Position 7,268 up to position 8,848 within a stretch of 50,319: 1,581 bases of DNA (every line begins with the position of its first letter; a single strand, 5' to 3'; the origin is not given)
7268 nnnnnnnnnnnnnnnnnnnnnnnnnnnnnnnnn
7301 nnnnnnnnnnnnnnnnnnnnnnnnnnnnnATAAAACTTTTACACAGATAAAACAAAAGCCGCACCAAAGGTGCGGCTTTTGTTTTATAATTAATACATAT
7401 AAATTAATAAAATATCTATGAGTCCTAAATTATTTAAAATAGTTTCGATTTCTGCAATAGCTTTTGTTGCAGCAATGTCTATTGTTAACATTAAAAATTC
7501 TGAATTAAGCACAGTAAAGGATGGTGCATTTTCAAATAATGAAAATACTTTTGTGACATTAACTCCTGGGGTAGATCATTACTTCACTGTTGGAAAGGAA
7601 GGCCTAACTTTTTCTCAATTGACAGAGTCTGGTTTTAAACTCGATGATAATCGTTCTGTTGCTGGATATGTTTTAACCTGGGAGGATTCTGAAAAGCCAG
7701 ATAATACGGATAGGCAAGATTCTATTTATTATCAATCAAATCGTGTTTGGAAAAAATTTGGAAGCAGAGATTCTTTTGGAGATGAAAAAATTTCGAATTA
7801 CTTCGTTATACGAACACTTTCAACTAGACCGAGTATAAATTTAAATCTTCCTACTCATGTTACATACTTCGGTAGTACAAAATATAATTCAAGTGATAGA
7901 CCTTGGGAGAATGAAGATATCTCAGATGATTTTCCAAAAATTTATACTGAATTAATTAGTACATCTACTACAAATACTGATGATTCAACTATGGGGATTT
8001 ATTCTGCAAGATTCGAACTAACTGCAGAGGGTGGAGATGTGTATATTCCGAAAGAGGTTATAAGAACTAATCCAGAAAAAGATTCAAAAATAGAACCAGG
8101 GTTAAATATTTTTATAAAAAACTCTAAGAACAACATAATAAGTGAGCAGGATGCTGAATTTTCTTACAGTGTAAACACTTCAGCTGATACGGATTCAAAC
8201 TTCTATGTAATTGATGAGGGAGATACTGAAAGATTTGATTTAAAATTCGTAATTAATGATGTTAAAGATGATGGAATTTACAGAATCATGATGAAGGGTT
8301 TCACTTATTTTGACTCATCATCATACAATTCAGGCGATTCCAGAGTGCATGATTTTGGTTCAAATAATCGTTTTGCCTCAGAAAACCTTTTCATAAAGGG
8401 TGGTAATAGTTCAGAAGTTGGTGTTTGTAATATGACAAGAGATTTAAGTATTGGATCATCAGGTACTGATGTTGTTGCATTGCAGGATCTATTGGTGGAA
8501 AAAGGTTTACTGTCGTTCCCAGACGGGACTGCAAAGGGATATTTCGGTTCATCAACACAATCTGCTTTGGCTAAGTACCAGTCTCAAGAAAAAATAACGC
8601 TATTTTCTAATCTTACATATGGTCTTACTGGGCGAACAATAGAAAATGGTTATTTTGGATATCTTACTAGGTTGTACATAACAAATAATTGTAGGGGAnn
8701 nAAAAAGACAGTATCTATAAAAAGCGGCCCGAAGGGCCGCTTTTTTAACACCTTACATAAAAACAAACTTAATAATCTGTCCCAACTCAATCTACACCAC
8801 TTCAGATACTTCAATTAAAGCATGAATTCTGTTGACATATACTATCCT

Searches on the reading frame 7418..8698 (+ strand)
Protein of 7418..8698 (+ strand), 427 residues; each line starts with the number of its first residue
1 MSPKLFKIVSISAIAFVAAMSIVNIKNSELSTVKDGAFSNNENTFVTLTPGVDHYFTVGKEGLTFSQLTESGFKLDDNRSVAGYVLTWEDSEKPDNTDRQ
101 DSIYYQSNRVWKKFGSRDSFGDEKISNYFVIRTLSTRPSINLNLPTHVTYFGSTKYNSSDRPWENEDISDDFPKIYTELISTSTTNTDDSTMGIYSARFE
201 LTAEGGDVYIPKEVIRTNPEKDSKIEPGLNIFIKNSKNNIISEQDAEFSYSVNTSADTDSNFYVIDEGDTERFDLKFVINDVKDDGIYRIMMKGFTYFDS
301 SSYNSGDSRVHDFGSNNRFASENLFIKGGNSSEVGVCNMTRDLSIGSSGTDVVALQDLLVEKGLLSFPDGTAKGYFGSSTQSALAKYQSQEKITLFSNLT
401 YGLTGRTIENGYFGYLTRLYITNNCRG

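Call 61: search_protein_families(library=pfam, proteins=[window:7418-8698:+], max_evalue=0.001)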
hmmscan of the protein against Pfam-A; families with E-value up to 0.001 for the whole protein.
window:7418-8698:+ (427 aa): 1 family
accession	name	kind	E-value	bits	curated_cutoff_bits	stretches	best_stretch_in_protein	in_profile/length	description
PF01471.23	PG_binding_1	-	4.6e-06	27.2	23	1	348-392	1-42/57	Putative peptidoglycan binding domain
